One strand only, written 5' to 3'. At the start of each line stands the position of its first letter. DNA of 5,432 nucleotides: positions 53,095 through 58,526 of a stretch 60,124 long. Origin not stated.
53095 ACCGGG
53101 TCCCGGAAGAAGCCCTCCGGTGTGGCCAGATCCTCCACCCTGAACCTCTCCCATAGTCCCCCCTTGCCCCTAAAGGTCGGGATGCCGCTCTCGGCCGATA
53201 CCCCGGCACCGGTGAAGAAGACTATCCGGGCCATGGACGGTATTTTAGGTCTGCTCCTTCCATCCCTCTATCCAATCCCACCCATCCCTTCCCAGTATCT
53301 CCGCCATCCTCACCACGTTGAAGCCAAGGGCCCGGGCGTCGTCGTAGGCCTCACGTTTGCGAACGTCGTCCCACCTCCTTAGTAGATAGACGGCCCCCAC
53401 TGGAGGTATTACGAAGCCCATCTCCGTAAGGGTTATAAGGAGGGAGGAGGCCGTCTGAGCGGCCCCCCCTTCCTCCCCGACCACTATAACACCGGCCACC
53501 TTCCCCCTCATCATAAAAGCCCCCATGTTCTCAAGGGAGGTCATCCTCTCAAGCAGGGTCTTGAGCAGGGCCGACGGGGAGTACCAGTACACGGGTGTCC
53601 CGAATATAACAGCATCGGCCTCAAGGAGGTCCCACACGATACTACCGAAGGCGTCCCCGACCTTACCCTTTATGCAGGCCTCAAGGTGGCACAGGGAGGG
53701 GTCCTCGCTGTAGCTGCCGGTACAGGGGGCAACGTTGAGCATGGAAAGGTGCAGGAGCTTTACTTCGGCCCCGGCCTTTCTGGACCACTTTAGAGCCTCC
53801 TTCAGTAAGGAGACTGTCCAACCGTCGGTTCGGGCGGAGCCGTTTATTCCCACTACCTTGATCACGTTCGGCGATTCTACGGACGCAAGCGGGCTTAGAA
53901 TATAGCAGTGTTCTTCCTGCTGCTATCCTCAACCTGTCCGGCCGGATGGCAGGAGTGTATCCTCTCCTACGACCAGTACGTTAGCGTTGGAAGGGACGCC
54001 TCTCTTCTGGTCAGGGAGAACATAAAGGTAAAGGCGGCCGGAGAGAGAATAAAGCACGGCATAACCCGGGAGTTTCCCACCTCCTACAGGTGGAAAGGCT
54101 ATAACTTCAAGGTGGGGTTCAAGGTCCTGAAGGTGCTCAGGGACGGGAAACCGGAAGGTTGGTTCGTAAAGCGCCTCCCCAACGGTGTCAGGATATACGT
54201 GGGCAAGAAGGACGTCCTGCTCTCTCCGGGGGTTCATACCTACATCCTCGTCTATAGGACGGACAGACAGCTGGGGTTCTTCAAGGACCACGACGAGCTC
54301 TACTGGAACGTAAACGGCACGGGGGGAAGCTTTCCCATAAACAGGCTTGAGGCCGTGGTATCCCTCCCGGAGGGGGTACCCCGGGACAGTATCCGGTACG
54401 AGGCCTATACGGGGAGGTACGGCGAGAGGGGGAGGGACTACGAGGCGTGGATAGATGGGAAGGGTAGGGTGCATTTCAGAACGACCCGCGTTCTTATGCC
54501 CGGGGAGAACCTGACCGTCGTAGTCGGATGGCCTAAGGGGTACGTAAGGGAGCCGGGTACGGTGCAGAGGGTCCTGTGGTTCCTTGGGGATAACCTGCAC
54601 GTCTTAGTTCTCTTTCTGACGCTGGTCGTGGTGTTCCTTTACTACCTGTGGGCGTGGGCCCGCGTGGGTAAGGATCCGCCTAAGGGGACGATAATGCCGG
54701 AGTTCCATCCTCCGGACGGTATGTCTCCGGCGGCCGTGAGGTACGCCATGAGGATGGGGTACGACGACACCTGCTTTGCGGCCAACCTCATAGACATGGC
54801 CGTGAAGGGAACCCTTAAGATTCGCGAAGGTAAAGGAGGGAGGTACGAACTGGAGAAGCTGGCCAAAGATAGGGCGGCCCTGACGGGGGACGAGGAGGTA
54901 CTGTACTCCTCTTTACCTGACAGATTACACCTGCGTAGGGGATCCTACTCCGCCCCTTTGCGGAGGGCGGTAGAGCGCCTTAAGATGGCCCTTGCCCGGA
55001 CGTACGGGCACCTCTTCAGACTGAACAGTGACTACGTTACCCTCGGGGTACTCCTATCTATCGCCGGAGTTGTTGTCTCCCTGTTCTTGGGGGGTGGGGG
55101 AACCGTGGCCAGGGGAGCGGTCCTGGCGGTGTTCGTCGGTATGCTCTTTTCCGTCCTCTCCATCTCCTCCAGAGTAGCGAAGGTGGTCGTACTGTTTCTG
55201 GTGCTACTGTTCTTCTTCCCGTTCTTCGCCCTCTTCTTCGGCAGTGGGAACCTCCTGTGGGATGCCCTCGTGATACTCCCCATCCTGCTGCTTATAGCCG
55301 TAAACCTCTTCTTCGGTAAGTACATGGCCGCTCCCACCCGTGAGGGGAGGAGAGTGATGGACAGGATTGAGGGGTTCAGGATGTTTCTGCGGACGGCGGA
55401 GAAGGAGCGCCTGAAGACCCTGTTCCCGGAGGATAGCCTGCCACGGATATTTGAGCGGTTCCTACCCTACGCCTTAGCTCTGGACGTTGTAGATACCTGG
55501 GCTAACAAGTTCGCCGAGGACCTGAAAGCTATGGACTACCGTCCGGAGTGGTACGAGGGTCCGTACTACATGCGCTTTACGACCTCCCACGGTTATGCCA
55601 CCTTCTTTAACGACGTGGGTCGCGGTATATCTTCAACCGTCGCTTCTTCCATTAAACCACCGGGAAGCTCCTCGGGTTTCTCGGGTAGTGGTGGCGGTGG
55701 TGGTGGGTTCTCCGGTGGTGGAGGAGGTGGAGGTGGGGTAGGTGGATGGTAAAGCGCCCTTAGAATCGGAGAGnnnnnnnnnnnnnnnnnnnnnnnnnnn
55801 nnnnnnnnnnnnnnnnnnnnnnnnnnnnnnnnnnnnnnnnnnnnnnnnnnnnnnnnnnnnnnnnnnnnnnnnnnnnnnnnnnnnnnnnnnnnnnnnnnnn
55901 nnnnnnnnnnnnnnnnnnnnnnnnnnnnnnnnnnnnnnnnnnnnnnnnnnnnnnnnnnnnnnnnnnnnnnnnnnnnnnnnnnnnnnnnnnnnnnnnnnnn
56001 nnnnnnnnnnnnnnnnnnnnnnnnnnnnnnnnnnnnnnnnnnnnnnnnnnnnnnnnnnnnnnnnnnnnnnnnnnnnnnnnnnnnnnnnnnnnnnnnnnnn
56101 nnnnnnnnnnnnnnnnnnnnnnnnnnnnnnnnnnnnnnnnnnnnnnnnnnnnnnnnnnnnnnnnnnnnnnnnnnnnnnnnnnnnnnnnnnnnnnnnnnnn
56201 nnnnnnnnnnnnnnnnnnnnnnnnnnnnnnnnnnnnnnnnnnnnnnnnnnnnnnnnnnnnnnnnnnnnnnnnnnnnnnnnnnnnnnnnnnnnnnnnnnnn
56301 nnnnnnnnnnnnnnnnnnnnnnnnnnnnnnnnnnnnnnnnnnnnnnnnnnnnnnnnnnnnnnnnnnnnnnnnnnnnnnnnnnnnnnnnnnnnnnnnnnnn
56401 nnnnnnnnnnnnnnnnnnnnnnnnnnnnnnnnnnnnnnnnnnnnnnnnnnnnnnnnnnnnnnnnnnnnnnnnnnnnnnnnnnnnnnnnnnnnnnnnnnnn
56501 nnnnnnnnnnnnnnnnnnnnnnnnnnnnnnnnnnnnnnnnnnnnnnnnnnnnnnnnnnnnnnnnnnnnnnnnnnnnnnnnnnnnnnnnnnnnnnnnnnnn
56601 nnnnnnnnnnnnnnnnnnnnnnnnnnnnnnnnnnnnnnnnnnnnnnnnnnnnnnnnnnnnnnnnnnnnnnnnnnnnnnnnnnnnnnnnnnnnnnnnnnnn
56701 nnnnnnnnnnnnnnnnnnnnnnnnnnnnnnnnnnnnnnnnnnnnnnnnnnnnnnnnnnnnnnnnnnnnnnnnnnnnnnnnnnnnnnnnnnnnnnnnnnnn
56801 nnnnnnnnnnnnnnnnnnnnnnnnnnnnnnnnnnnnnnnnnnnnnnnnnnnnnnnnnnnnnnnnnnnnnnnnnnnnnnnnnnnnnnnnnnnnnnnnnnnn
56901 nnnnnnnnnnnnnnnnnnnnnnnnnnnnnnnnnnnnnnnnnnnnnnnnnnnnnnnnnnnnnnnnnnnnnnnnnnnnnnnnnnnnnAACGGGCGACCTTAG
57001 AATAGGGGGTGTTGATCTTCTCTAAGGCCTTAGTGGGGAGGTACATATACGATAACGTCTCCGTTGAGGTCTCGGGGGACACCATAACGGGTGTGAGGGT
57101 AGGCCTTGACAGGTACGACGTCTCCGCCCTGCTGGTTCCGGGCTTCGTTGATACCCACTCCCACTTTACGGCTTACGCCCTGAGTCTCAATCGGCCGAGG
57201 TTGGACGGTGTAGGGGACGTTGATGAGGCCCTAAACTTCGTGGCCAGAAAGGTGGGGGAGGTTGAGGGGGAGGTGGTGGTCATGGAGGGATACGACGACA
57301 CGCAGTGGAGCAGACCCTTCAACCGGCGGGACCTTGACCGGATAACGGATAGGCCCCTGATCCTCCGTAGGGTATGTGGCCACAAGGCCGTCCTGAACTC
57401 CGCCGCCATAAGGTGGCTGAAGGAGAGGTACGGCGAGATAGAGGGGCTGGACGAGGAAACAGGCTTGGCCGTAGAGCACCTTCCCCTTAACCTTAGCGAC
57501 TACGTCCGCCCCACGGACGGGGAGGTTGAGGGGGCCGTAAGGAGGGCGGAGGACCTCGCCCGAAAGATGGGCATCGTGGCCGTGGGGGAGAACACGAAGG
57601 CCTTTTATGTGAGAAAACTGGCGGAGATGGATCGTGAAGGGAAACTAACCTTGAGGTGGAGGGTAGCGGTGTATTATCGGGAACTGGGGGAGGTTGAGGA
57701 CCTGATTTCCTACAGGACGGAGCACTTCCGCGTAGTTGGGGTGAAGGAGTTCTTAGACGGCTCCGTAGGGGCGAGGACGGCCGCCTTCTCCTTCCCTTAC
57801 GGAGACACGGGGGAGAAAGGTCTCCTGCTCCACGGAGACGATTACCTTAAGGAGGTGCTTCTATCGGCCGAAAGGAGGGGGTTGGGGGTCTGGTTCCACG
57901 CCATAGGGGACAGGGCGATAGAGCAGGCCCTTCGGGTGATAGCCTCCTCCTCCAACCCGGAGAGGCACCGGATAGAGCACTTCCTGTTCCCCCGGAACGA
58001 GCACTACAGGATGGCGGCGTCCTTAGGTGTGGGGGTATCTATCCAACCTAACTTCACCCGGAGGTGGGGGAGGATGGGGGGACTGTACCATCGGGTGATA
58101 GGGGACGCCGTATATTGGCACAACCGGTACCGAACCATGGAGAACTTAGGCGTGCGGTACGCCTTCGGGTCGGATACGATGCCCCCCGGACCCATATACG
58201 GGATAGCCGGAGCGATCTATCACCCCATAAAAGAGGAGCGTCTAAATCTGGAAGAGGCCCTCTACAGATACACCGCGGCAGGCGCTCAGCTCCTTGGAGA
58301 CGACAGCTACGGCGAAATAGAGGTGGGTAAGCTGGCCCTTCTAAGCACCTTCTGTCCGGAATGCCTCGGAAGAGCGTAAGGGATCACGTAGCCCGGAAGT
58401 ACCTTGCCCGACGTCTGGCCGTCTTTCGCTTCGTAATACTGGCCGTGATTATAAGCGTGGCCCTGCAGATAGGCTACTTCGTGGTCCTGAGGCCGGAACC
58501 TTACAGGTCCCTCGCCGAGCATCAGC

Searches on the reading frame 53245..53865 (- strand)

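Call 54: search_protein_families(library=pfam, proteins=[window:53245-53865:-])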
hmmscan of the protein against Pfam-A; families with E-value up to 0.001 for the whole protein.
window:53245-53865:- (206 aa): 2 families
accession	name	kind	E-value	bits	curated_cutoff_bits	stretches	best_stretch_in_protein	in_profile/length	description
PF03358.20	FMN_red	-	4.6e-27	94.9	24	1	2-161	1-147/152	NADPH-dependent FMN reductase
PF02525.22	Flavodoxin_2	-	5.1e-09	36.6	27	1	3-111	2-106/198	Flavodoxin-like fold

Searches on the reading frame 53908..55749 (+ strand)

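Call 54: search_protein_families(library=pfam, proteins=[window:53908-55749:+])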
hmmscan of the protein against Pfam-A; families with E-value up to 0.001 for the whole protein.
window:53908-55749:+ (614 aa): 2 families
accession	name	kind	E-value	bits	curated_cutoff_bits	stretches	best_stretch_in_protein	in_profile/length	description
PF20990.2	DUF2207_C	-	1e-32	114.2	33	1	265-535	5-247/247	Predicted membrane protein (DUF2207) C-terminal domain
PF09972.14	DUF2207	-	2e-23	83.9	24.4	1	18-208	2-172/172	Predicted membrane protein (DUF2207) N-terminal domain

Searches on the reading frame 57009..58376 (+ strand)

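Call 54: search_protein_families(library=pfam, proteins=[window:57009-58376:+])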
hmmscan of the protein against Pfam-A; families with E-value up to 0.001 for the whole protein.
window:57009-58376:+ (456 aa): 2 families
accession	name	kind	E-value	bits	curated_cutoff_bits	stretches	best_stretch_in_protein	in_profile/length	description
PF07969.17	Amidohydro_3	-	1.4e-50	173.6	29.7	1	41-443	9-439/472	Amidohydrolase family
PF01979.26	Amidohydro_1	-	9.2e-10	38.7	25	1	276-448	133-318/345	Amidohydrolase family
